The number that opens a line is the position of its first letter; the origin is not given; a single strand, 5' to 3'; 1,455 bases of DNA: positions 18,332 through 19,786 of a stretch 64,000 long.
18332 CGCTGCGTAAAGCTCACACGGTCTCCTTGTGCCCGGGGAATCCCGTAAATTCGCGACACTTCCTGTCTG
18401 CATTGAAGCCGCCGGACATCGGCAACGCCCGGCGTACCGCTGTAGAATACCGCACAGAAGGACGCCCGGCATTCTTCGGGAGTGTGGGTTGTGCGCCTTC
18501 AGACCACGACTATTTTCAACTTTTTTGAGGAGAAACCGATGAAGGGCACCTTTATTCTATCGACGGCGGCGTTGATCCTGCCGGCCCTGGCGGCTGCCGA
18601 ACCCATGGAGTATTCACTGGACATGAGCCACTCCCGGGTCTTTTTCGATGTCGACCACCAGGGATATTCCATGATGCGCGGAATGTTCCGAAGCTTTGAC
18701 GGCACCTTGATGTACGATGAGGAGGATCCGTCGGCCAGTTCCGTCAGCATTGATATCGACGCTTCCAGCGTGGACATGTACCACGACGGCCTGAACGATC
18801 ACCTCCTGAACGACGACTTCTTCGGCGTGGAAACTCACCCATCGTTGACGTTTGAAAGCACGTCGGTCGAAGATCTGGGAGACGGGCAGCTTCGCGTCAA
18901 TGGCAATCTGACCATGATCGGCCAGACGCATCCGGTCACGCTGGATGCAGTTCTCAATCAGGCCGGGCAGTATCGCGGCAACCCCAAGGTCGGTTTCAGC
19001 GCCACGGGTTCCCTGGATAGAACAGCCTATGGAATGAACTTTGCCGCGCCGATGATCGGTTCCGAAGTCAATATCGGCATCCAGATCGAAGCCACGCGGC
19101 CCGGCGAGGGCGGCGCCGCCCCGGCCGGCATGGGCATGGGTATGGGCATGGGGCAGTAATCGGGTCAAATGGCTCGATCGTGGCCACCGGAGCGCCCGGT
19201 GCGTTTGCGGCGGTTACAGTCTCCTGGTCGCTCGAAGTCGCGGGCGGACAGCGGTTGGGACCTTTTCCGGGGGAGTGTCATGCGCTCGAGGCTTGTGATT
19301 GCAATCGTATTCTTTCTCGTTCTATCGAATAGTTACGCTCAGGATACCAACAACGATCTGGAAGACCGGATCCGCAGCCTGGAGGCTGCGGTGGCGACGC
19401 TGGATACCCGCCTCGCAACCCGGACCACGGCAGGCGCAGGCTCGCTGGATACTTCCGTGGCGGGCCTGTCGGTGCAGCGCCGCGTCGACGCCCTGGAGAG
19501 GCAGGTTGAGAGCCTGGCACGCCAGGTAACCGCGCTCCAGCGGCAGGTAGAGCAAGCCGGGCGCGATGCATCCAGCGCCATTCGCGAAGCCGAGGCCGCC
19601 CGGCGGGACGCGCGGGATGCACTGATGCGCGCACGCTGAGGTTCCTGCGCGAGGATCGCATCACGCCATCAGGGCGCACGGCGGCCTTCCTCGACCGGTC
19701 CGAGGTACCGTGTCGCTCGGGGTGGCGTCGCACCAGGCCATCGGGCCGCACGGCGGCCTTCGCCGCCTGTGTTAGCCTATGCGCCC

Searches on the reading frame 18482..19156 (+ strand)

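Call 71: search_protein_families(library=pfam, proteins=[window:18482-19156:+], max_evalue=0.001)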
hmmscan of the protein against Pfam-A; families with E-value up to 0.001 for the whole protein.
window:18482-19156:+ (225 aa): 1 family
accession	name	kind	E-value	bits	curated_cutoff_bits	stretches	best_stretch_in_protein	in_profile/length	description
PF04264.18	YceI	-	1.7e-43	149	23.7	1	44-204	1-150/150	YceI-like domain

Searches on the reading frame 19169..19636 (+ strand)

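Call 71: search_protein_families(library=pfam, proteins=[window:19169-19636:+], max_evalue=0.001)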
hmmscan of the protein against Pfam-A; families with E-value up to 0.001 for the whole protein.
window:19169-19636:+ (156 aa): 8 families
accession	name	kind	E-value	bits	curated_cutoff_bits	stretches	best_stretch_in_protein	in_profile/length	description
PF16326.10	ABC_tran_CTD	-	1.1e-05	25.9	32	0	103-152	7-57/69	ABC transporter C-terminal domain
PF16526.10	CLZ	-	3.3e-05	24.6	26.7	0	56-83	21-48/71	C-terminal leucine zipper domain of cyclic nucleotide-gated channels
PF14965.11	BRI3BP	-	0.00014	21.9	27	0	43-82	136-178/179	Negative regulator of p53/TP53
PF11839.13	Alanine_zipper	-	0.00022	21.9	23.1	1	105-155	2-52/69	Alanine-zipper, major outer membrane lipoprotein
PF16378.10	DUF4988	-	0.0003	21.1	30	0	102-129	8-35/183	Domain of unknown function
PF10473.14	CENP-F_leu_zip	-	0.00062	20.3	34.5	0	108-146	14-52/140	Leucine-rich repeats of kinetochore protein Cenp-F/LEK1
PF07716.20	bZIP_2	-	0.00068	20.1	22.3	0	105-129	26-50/54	Basic region leucine zipper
PF10392.15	COG5_N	-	0.00076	20.2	31.2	1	50-138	17-106/132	Conserved oligomeric Golgi complex subunit 5, N-terminal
